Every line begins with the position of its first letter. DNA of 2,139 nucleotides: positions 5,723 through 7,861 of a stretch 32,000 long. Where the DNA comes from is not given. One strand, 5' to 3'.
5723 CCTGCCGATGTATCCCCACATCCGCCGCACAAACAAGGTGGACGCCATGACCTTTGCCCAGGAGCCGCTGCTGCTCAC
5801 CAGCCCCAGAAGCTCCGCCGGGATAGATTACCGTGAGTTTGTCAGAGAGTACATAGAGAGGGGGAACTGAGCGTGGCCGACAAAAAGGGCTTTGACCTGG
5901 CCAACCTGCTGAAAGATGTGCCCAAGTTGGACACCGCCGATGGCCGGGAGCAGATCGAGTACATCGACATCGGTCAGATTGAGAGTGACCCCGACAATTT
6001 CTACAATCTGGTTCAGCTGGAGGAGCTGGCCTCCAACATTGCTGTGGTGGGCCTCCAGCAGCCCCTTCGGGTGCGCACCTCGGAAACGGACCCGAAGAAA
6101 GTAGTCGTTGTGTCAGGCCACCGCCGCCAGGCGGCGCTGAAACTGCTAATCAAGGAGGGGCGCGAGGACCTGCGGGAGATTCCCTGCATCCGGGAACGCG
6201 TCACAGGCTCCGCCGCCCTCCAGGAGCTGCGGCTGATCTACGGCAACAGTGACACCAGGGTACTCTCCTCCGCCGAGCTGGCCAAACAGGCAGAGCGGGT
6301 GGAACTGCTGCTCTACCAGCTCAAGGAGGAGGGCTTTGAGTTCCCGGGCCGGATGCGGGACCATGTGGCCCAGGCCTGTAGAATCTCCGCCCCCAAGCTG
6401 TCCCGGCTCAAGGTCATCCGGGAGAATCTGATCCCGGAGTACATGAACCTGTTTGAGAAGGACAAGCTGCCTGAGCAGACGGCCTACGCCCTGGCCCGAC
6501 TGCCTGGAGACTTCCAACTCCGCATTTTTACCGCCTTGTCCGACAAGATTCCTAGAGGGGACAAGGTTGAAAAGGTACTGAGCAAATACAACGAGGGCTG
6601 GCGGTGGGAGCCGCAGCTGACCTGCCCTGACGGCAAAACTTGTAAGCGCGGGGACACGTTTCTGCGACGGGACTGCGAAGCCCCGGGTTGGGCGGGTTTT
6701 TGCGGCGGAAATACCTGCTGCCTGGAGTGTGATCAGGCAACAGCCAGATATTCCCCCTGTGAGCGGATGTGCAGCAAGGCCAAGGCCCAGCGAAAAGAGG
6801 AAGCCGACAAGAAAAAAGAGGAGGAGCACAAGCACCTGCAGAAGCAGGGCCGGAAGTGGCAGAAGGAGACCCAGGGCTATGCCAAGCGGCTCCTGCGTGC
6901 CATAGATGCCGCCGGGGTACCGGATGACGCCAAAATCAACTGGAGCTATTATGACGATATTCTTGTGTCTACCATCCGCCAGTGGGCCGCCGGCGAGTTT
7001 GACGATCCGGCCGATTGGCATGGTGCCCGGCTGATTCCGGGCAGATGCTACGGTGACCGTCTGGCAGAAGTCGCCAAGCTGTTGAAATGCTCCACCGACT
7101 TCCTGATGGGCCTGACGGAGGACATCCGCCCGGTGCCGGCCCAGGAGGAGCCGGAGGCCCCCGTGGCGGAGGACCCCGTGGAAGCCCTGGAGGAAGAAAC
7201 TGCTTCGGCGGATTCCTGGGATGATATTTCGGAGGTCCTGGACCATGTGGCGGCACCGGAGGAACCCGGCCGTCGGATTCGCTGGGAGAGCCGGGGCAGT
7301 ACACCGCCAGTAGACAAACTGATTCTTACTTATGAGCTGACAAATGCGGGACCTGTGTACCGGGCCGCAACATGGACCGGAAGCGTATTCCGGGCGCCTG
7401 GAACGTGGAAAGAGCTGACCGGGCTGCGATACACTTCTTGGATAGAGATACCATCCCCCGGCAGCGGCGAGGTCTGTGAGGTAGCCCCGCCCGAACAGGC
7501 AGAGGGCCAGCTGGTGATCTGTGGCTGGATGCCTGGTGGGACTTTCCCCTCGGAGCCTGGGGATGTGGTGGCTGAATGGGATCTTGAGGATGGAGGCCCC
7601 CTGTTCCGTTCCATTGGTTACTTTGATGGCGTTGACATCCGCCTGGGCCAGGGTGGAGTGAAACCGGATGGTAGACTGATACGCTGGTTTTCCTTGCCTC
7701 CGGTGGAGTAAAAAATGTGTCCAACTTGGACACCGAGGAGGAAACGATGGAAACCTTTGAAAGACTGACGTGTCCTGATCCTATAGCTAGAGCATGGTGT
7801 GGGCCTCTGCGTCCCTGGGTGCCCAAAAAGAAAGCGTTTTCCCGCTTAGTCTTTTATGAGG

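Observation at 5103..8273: ParA-ParB module with four copies of a non-canonical 17-bp palindrome: candidate parS and a phage-plasmid lifestyle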

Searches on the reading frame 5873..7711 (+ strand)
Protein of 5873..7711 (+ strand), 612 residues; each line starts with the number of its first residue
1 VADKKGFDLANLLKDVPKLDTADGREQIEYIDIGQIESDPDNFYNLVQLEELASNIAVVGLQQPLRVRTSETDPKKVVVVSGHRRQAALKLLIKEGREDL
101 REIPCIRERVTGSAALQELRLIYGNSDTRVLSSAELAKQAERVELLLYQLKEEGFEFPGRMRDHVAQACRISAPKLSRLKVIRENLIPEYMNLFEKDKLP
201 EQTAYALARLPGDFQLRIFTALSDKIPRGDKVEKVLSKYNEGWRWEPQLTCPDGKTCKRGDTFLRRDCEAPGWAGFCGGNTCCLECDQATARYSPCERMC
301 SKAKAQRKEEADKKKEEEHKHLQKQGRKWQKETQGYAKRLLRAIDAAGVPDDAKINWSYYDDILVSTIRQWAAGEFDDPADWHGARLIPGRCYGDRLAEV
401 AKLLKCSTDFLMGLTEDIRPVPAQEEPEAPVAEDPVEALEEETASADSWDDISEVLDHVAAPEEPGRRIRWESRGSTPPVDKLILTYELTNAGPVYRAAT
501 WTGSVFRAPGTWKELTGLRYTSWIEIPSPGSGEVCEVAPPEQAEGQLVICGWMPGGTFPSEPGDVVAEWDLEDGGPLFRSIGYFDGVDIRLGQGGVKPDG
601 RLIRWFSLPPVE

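Call 6: search_protein_families(library=pfam, proteins=[window:5873-7711:+], max_evalue=0.01)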
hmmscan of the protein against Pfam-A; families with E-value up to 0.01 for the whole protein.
window:5873-7711:+ (612 aa): 1 family
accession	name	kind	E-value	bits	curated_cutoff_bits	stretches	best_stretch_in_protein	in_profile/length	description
PF02195.25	ParB_N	-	0.00059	20.3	26.3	1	35-112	13-82/95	ParB N-terminal domain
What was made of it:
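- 5873..7711 (+): ParB-family protein of 612 aa. It has a ParB/Srx N-domain with a GHRR motif plus an HTH DNA-binding domain (about aa 25-240). These are followed by a Cys-rich segment, a second HTH-like segment, an acidic linker and a beta-rich C-terminal domain. Pfam ParB_N is below threshold at 20.3 bits (call 6).
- Checked: 5873-7711 matches Pfam ParB_N only below threshold (20.3 bits against a cut-off of 26.3; call 6).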

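Call 17: search_protein_families(library=phrogs, proteins=[window:5873-7711:+], max_evalue=0.001)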
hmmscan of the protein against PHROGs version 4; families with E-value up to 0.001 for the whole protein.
window:5873-7711:+ (612 aa): 7 families
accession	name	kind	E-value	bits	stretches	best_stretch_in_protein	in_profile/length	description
phrog_27290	-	unknown function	4.9e-129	432.4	1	7-425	11-422/517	-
phrog_4715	-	DNA, RNA and nucleotide metabolism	9.1e-29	101.3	1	5-325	120-402/630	ParB-like partition protein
phrog_15982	-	unknown function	1.5e-28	101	1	27-221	27-225/453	-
phrog_3264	-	DNA, RNA and nucleotide metabolism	4.9e-10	40.5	1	7-106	28-120/337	ParB-like partition protein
phrog_3951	-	unknown function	3.9e-07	30.9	1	24-94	14-88/301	-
phrog_1033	-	DNA, RNA and nucleotide metabolism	3.5e-06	28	1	48-142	57-147/334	ParB-like partition protein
phrog_6218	-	DNA, RNA and nucleotide metabolism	3.2e-05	24.2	1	28-117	5-88/506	ParB-like partition protein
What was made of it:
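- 5873..7711 (+): PHROG 27290 at 5e-129 and PHROG 4715 'ParB-like partition protein' at 9e-29 (call 17).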

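Call 18: search_solved_structures(query=window:5873-7711:+, max_evalue=1, show_alignments=2)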
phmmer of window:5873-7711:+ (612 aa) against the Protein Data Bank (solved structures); distinct sequences matched with E-value up to 1: 6.
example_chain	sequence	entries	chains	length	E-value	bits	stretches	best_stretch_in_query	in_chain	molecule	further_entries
6t1f_A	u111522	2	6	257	0.05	15.4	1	38-173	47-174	Chromosome-partitioning protein ParB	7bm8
6sdk_A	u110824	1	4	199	0.44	12.2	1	26-173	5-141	Stage 0 sporulation protein J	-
8ths_A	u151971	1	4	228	0.45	12.2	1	190-268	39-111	KAEDE-TYPE RED FLUORESCENT PROTEIN, LEA A69T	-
4dxi_A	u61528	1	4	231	0.58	11.8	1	190-268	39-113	GREEN FLUORESCENT PROTEIN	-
4dxm_A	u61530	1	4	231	0.81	11.4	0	190-268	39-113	GREEN FLUORESCENT PROTEIN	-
4dxo_A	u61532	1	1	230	0.87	11.3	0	190-268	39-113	LEA X(6) GFP-LIKE PROTEINS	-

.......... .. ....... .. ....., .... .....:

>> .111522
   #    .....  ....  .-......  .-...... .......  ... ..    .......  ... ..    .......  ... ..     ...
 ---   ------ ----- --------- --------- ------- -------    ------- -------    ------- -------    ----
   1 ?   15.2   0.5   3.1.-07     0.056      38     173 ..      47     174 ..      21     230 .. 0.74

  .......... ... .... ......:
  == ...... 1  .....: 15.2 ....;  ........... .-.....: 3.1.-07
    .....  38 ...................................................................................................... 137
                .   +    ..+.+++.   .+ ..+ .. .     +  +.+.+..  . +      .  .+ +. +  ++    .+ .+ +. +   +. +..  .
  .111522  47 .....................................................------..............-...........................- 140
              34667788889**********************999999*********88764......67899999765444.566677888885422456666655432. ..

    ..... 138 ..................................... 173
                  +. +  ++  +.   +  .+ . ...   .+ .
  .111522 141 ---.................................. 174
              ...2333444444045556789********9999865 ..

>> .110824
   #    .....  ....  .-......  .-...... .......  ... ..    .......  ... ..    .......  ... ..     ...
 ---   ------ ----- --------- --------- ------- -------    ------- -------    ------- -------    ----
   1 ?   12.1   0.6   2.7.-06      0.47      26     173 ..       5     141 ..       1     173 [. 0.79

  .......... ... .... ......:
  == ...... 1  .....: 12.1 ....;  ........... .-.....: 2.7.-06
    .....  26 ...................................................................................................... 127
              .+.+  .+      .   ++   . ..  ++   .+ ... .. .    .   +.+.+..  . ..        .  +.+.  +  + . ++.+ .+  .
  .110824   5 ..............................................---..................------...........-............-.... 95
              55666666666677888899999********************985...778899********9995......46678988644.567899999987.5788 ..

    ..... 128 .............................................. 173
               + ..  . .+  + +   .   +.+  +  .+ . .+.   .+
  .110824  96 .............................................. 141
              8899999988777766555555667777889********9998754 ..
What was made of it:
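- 5873..7711 (+): PDB sequence alignment to Caulobacter ParB and Spo0J shows GHRR aligned to GERR (call 18).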

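Call 19: find_related_loci(query=window:5873-7711:+, collection=genome_contigs, flank=10000)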
Query window:5873-7711:+ (612 aa) in genome_contigs; peptide patterns used: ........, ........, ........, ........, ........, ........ (x = any residue, [..] = any of these).
80 stretches matched a pattern; 21 encode a relative of the query (tblastn E <= 1e-3); 21 distinct loci.
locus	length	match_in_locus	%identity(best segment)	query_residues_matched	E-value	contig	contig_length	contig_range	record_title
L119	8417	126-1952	87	1-611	0e+0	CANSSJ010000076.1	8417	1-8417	MAG TPA_asm: uncultured Firmicutes bacterium isolate SRR15730539_bin.17_metawrap_v1.3_MAG genome assembly, contig: NODE.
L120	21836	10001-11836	79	1-612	0e+0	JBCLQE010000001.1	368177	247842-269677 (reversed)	Oscillospiraceae bacterium 50-58 voucher GPTB0122 scaffold1, whole genome shotgun sequence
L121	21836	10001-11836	78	1-611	0e+0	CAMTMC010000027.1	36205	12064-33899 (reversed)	MAG TPA_asm: uncultured bacterium isolate SRR12464008_bin.29_metawrap_v1.3_MAG genome assembly, contig: NODE.459_length_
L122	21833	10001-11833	76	1-612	0e+0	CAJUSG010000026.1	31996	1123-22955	MAG TPA_asm: uncultured Oscillospiraceae bacterium isolate MGBC163672 genome assembly, contig: MGBC163672.26, whole geno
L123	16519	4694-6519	91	1-612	0e+0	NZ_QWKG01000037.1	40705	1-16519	Colidextribacter sp. OB.20 Scaffold28_1, whole genome shotgun sequence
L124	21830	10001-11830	60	2-612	0e+0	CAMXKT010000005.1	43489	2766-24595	MAG TPA_asm: uncultured Oscillibacter sp. isolate SRR14920934_bin.26_metawrap_v1.3_MAG genome assembly, contig: NODE.590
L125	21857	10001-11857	57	2-612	0e+0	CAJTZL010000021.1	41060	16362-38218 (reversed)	MAG TPA_asm: uncultured Oscillibacter sp. isolate MGBC120045 genome assembly, contig: MGBC120045.21, whole genome shotgu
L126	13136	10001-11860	59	2-612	0e+0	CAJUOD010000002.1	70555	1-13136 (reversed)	MAG TPA_asm: uncultured Oscillibacter sp. isolate MGBC145212 genome assembly, contig: MGBC145212.2, whole genome shotgun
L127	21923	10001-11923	56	5-612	0e+0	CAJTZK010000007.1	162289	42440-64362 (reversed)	MAG TPA_asm: uncultured Oscillibacter sp. isolate MGBC114107 genome assembly, contig: MGBC114107.7, whole genome shotgun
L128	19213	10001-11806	57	9-612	0e+0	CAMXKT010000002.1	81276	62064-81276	MAG TPA_asm: uncultured Oscillibacter sp. isolate SRR14920934_bin.26_metawrap_v1.3_MAG genome assembly, contig: NODE.209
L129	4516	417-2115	85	1-612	0e+0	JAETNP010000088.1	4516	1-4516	MAG: Oscillospiraceae bacterium isolate S10_Bin2 scaffold_11162, whole genome shotgun sequence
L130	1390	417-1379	85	1-320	0e+0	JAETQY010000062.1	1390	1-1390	MAG: Bacillota bacterium isolate S28_Bin1 scaffold_41573_2, whole genome shotgun sequence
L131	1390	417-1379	85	1-320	0e+0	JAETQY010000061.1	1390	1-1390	MAG: Bacillota bacterium isolate S28_Bin1 scaffold_41572, whole genome shotgun sequence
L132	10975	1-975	68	286-612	3e-144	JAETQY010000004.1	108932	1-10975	MAG: Bacillota bacterium isolate S28_Bin1 scaffold_192_4, whole genome shotgun sequence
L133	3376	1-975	68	286-612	3e-150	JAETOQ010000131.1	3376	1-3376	MAG: Oscillospiraceae bacterium isolate S15_Bin1 scaffold_11217, whole genome shotgun sequence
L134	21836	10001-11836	79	1-612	0e+0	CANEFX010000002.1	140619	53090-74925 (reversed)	MAG TPA_asm: uncultured Firmicutes bacterium isolate SRR18439535_bin.22_metawrap_v1.3_MAG genome assembly, contig: NODE.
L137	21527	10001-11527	42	6-612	2e-79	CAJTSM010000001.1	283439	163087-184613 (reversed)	MAG TPA_asm: uncultured Oscillibacter sp. isolate MGBC113262 genome assembly, contig: MGBC113262.1, whole genome shotgun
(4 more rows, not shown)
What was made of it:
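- On Phage-plasmid (extrachromosomal prophage: P1, N15, mycobacteriophage ParABS type): Loci lie within scaffolds of 140-368 kb (call 19).
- L120, L127, L134 and L137 lie inside scaffolds of 140-368 kb (call 19).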

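Call 20: find_homologous_proteins(query=window:5873-7711:+, max_evalue=0.00001)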
Query window:5873-7711:+ (612 aa): 4640 proteins with E <= 0.00001 among 8000 candidates; the best 120 are listed.
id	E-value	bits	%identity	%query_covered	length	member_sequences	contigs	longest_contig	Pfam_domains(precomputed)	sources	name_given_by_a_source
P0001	0.0e+0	1422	100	100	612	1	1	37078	-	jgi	-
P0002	0.0e+0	1329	94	100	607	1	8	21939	PF02195.27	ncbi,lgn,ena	-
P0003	0.0e+0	1327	94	100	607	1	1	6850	PF02195.27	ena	-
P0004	0.0e+0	1327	94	100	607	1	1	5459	PF02195.27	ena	-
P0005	0.0e+0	1327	94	100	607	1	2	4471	-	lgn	-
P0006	0.0e+0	1326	94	100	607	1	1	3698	PF02195.27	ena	-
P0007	0.0e+0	1200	86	100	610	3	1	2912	PF02195.27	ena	-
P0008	0.0e+0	1194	85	100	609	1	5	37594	-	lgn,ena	-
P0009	0.0e+0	1178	84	100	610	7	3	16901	-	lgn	-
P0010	0.0e+0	1169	82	100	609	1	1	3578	PF02195.27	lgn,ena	-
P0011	0.0e+0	1158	84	99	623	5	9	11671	PF02195.27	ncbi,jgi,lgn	jgi:ParB family chromosome partitioning protein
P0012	0.0e+0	1151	82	100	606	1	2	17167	PF02195.27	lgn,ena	-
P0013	0.0e+0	1151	82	100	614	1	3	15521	PF02195.27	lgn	-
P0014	0.0e+0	1148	82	100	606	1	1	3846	PF02195.27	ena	-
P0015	0.0e+0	1145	82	100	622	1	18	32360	-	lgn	-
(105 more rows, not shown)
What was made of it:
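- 5873..7711 (+): There are more than 4640 homologues (call 20).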

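Call 22: find_encoding_contigs(protein=window:5873-7711:+, flank=10000, max_places=3)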
Protein window:5873-7711:+ (612 aa): no gene with exactly this product is on record in the collection.

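Call 25: find_encoding_contigs(protein=P0001, flank=10000, max_places=3)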
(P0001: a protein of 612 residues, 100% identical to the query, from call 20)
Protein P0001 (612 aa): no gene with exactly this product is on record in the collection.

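Call 34: search_protein_families(library=pfam, proteins=[L134:3803-4732:-], max_evalue=0.01)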
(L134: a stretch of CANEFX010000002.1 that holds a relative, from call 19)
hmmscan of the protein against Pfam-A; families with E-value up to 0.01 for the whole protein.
L134:3803-4732:- (309 aa): 0 families

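Call 36: search_protein_families(library=pfam, proteins=[L122:111-1133:-, L122:3007-4002:-, L122:4034-4372:-, L122:1225-1488:-, L120:1937-2461:+, L120:2264-2827:-, L120:3406-3822:-, L120:38-394:+], max_evalue=0.01)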
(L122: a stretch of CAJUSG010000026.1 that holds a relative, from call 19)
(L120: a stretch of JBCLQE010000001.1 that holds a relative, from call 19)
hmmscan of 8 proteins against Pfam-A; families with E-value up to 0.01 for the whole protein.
L122:111-1133:- (340 aa): 5 families
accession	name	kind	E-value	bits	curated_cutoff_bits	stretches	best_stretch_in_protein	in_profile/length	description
PF02899.23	Phage_int_SAM_1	-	1.3e-10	41.8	22.3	1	32-100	11-77/83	Phage integrase, N-terminal SAM-like domain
PF12834.13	Phage_int_SAM_2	-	5.1e-10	40.2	22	1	21-97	4-80/91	Phage integrase, N-terminal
PF00589.27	Phage_integrase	-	1.2e-09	38.7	27.1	1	151-304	26-170/172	Phage integrase family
PF13495.12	Phage_int_SAM_4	-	1.5e-09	38.6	27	1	30-100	9-76/85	Phage integrase, N-terminal SAM-like domain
PF13102.12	Phage_int_SAM_5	-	0.00039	21.2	22.3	1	26-96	11-76/98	Phage integrase SAM-like domain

L122:3007-4002:- (331 aa): 1 family
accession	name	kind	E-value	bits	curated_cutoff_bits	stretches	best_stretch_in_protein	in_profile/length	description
PF14020.11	DUF4236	-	6.9e-22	78.1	27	1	3-57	1-55/55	Protein of unknown function (DUF4236)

L122:4034-4372:- (112 aa): 4 families
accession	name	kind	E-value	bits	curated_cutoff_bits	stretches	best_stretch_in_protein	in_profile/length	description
PF13560.12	HTH_31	-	8.5e-06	26.4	27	1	11-61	7-59/64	Helix-turn-helix domain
PF01381.28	HTH_3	-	9.5e-06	26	23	1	25-63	16-55/55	Helix-turn-helix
PF13443.12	HTH_26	-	0.0036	18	22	1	17-64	9-58/63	Cro/C1-type HTH DNA-binding domain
PF12844.13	HTH_19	-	0.0046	17.3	30.2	1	27-64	21-59/64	Helix-turn-helix domain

L122:1225-1488:- (87 aa): 0 families

L120:1937-2461:+ (174 aa): 0 families

L120:2264-2827:- (187 aa): 6 families
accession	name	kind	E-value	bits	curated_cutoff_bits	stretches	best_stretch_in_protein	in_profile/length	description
PF01381.28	HTH_3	-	6.4e-09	36.2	23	1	24-64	15-55/55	Helix-turn-helix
PF07022.19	Phage_CI_repr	-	1.1e-07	32.5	22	1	92-143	13-63/65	Bacteriophage CI repressor helix-turn-helix domain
PF13443.12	HTH_26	-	1.3e-07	32.2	22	1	9-65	1-58/63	Cro/C1-type HTH DNA-binding domain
PF13560.12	HTH_31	-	0.00038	21.1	27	1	13-63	9-60/64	Helix-turn-helix domain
PF12844.13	HTH_19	-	0.0013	19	30.2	0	29-65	23-59/64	Helix-turn-helix domain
PF13384.12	HTH_23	-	0.0018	18.5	24.6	0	83-114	10-40/50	Homeodomain-like domain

L120:3406-3822:- (138 aa): 0 families

L120:38-394:+ (118 aa): 0 families

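Call 41: search_protein_families(library=ncbifam, proteins=[window:5873-7711:+], max_evalue=0.01)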
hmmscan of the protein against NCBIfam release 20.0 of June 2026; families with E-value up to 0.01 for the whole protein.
window:5873-7711:+ (612 aa): 4 families
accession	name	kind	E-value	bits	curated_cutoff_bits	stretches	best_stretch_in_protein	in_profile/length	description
TIGR00180.1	parB_part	domain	1.8e-06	27.8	58.45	1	33-92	13-72/186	ParB/RepB/Spo0J family partition protein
TIGR04285.1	nucleoid_noc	exception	8e-05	22.1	315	1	29-106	3-74/255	nucleoid occlusion protein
TIGR03454.1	partition_RepB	equivalog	0.004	16.6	201.5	0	48-92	87-131/325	plasmid partitioning protein RepB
TIGR03734.1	PRTRC_parB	hypoth_equivalog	0.0067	15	278.6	1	40-144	8-106/555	PRTRC system ParB family protein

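Call 52: predict_structure(alignment_id=A2)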
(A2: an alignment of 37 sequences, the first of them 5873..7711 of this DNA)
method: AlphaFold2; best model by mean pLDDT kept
length: 612 residues; sequences in the alignment: 37
mean_pLDDT: 66.4   pTM: 0.29
mean pLDDT of the five models: 66.4, 66.1, 65.6, 61.4, 61.2
residues with pLDDT >= 90: 30; 70-90: 278; 50-70: 168; < 50: 136
segments of 3 or more residues with pLDDT < 50: 1-9, 15-25, 40-43, 158-160, 247-271, 273-282, 422-465, 471-474, 491-494, 537-551
pLDDT, mean of each block of 10 residues (from residue 1): 41 43 51 71 54 71 73 75 79 84 72 63 56 63 70 57 55 73 88 88 89 83 74 80 54 37 35 42 51 55 71 86 89 90 89 80 89 89 83 77 84 69 39 34 33 39 46 58 69 63 83 73 67 52 36 62 80 72 83 73 71 35
secondary structure, 60 per line:
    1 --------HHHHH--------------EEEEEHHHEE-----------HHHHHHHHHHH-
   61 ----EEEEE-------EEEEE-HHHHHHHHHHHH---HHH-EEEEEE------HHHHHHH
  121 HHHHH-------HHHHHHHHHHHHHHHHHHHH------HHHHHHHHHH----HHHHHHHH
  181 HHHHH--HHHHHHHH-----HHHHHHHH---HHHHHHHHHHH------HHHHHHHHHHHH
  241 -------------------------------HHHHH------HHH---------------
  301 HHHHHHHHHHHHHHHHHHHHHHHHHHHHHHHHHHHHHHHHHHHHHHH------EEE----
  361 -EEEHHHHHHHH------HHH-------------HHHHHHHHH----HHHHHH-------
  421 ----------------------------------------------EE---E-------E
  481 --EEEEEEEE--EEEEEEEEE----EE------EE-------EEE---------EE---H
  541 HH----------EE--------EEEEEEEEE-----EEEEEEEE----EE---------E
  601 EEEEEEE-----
elements in order: H9-13 E28-32 H49-59 E65-69 E77-81 H83-94 E102-107 H114-125 H133-152 H159-168 H173-185 H188-195 H201-208 H212-222 H229-240 H272-276 H301-347 E354-356 E362-364 H365-372 H395-403 H408-413 E483-490 E493-501 E523-525 E563-571 E577-584 E600-607
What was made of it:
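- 5918..5934 (.): Dyad site 1, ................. (a hybrid of two half-site variants). It lies in parB codons 16-21 (VPKLDT). The encoded residues fall in a predicted disordered segment (pLDDT below 50 for aa 15-25; call 52).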
